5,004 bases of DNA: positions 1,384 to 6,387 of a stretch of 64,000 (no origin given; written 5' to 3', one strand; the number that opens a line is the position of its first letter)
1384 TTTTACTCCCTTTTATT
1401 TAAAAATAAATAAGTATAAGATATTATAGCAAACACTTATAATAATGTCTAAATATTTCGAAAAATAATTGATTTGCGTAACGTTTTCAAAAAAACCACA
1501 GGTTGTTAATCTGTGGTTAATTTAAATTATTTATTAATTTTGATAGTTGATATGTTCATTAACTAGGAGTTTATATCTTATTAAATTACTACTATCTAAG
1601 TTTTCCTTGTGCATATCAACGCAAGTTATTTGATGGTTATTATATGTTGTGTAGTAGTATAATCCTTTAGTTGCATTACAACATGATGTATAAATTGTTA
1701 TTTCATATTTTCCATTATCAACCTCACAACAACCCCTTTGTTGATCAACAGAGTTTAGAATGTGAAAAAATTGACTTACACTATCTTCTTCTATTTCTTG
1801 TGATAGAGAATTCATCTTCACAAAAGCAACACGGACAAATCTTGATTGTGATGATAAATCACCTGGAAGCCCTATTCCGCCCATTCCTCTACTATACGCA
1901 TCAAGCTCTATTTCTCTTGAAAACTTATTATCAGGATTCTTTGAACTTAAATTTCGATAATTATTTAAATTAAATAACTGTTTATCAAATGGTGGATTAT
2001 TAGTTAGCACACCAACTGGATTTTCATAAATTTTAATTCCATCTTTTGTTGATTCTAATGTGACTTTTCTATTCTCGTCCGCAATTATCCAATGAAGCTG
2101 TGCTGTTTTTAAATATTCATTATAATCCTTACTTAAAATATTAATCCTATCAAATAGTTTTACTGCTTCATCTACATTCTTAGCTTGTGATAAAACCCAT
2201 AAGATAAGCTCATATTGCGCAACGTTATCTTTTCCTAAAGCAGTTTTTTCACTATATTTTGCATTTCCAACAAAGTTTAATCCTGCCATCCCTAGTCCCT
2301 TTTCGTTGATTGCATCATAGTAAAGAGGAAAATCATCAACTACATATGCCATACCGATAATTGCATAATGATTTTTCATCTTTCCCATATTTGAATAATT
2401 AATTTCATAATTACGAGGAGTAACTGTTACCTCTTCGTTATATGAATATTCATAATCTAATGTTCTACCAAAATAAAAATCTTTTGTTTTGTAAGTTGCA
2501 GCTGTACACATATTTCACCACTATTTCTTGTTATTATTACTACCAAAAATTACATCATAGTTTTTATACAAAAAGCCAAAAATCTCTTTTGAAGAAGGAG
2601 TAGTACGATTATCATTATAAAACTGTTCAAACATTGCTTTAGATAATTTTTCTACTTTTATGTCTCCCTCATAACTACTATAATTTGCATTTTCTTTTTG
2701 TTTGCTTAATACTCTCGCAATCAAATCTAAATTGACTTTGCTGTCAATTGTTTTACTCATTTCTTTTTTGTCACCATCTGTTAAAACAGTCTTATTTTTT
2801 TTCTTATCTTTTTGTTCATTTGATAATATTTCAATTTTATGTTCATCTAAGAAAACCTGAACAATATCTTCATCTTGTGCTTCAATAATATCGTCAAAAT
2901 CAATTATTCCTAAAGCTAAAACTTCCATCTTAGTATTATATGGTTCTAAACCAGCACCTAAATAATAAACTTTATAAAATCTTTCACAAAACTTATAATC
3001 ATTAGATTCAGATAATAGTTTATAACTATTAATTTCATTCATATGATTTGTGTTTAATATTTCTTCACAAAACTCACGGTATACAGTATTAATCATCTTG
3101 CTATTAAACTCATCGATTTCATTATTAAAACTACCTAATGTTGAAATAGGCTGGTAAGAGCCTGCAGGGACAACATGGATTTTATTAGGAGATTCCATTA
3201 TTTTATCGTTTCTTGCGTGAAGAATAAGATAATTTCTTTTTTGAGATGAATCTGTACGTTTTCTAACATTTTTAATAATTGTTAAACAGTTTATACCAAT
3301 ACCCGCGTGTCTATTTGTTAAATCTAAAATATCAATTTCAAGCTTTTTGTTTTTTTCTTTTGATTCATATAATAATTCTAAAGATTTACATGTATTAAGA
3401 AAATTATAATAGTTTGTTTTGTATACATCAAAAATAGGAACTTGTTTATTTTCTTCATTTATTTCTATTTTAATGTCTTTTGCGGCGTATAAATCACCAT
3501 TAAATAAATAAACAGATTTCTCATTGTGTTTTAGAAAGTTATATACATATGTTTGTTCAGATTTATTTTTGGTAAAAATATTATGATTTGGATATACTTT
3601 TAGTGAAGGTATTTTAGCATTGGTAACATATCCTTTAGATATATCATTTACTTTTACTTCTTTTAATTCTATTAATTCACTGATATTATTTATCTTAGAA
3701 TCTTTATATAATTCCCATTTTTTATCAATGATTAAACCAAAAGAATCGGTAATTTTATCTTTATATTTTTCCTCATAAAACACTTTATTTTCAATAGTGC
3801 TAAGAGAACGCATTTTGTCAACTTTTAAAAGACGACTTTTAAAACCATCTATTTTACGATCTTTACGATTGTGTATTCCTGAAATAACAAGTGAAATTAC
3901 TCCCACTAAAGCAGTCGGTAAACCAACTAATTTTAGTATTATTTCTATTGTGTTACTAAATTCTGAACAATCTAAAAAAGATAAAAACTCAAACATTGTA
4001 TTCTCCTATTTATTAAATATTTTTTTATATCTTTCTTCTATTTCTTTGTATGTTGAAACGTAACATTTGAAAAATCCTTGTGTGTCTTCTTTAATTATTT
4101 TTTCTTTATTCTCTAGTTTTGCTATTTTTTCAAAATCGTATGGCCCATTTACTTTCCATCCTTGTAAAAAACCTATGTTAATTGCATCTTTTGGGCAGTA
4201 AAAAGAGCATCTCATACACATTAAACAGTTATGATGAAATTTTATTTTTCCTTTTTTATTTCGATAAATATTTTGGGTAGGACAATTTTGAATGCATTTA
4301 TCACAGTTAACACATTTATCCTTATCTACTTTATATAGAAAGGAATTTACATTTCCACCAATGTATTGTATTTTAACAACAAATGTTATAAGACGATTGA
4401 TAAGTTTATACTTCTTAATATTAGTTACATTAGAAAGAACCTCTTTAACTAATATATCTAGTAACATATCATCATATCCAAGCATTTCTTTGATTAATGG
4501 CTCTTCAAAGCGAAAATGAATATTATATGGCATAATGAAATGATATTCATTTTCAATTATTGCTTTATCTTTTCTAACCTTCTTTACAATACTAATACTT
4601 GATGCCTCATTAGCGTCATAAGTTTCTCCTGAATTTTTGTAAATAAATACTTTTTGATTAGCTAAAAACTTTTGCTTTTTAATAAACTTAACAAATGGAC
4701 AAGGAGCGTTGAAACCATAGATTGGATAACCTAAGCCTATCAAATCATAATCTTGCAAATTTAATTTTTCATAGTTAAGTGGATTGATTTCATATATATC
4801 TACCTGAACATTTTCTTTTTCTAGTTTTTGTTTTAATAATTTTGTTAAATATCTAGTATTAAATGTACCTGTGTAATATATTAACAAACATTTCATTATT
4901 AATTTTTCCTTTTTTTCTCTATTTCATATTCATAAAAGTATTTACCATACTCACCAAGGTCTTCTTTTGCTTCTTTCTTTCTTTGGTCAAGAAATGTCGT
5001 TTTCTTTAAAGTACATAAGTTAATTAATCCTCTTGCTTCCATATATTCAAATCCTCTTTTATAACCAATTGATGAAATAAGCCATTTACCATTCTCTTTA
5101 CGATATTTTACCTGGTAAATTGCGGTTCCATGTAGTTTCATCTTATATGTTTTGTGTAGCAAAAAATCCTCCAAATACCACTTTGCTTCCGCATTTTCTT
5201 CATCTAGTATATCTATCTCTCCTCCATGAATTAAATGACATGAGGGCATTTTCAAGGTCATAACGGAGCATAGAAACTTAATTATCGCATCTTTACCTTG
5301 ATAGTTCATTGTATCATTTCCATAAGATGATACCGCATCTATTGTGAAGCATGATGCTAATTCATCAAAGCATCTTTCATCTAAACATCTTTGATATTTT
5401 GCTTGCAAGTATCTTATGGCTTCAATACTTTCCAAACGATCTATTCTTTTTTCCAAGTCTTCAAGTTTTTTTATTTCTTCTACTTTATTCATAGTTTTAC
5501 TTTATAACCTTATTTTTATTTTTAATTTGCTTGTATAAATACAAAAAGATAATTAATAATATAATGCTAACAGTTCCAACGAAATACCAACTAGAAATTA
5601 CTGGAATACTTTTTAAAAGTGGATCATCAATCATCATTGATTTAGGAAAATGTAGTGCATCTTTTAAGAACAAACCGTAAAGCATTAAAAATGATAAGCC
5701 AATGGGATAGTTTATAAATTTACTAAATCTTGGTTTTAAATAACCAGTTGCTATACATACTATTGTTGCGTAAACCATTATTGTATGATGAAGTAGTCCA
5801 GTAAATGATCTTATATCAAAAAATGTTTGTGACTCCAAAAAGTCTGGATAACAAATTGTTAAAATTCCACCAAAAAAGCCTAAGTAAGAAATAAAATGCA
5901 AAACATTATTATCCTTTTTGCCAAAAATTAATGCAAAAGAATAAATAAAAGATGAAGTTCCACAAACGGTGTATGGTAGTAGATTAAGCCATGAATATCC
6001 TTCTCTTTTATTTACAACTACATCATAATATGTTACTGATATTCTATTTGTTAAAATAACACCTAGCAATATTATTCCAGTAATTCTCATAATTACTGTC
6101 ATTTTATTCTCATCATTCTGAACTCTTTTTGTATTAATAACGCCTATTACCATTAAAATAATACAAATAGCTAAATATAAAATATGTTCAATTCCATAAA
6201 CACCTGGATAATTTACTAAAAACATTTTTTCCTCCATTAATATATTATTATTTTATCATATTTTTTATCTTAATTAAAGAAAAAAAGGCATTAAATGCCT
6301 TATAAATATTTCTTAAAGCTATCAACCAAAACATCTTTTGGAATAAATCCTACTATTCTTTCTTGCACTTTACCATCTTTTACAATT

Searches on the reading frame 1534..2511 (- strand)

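Call 76: search_protein_families(library=pfam, proteins=[window:1534-2511:-], max_evalue=0.00001)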
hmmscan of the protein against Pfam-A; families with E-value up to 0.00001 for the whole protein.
window:1534-2511:- (325 aa): 2 families
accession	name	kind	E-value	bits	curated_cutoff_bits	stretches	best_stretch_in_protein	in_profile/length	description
PF02275.23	CBAH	-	7.7e-105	351.4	20.4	1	2-312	1-315/316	Linear amide C-N hydrolases, choloylglycine hydrolase family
PF03417.21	AAT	-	8.8e-06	26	23.2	0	11-283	7-214/225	Acyl-coenzyme A:6-aminopenicillanic acid acyl-transferase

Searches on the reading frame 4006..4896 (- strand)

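Call 76: search_protein_families(library=pfam, proteins=[window:4006-4896:-], max_evalue=0.00001)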
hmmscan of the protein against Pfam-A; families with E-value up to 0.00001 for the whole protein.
window:4006-4896:- (296 aa): 8 families
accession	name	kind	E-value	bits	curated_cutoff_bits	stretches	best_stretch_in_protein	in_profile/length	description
PF00037.32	Fer4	-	3.5e-09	36.5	21.1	0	188-210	1-23/24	4Fe-4S binding domain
PF14697.11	Fer4_21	-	7e-08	32.9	35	1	189-240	2-58/59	4Fe-4S dicluster domain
PF13484.11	Fer4_16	-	2.7e-07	31.7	30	0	194-215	1-21/66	4Fe-4S double cluster binding domain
PF12838.12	Fer4_7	-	6.2e-07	30.2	27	0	194-238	1-52/52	4Fe-4S dicluster domain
PF12724.12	Flavodoxin_5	-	1.3e-06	29.3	27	1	4-93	1-88/145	Flavodoxin domain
PF12837.12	Fer4_6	-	1.6e-06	28.2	25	0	189-210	3-24/24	4Fe-4S binding domain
PF13237.11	Fer4_10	-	3.6e-06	27.2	25.5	0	189-235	3-53/53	4Fe-4S dicluster domain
PF13187.11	Fer4_9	-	4.7e-06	27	27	1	194-239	1-52/52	4Fe-4S dicluster domain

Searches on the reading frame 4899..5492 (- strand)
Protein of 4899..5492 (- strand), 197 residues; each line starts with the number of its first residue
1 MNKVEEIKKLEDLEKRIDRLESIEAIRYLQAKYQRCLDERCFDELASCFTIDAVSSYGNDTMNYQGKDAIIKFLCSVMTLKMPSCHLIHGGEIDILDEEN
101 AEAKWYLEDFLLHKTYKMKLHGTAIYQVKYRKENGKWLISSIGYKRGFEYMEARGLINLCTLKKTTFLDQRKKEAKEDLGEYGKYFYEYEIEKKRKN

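Call 76: search_protein_families(library=pfam, proteins=[window:4899-5492:-], max_evalue=0.00001)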
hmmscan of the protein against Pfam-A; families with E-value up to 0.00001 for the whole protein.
window:4899-5492:- (197 aa): 1 family
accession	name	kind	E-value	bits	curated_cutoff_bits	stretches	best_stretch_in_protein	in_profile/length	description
PF13577.12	SnoaL_4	-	9.3e-24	84.3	24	1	18-141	1-124/126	SnoaL-like domain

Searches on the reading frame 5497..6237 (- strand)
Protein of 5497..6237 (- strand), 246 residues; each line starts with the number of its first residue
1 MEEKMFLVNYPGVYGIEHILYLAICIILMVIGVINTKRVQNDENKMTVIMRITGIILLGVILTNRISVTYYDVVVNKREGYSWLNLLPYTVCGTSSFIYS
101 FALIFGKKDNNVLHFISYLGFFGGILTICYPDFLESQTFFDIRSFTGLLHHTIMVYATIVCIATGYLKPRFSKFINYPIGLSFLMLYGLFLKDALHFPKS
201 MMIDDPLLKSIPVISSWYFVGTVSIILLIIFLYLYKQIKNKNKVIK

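Call 76: search_protein_families(library=pfam, proteins=[window:5497-6237:-], max_evalue=0.00001)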
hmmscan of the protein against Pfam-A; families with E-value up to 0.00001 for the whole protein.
window:5497-6237:- (246 aa): 1 family
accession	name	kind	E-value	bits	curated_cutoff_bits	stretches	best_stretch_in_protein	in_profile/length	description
PF14808.11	TMEM164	-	4.9e-15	56.1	25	1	14-235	2-217/217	TMEM164 family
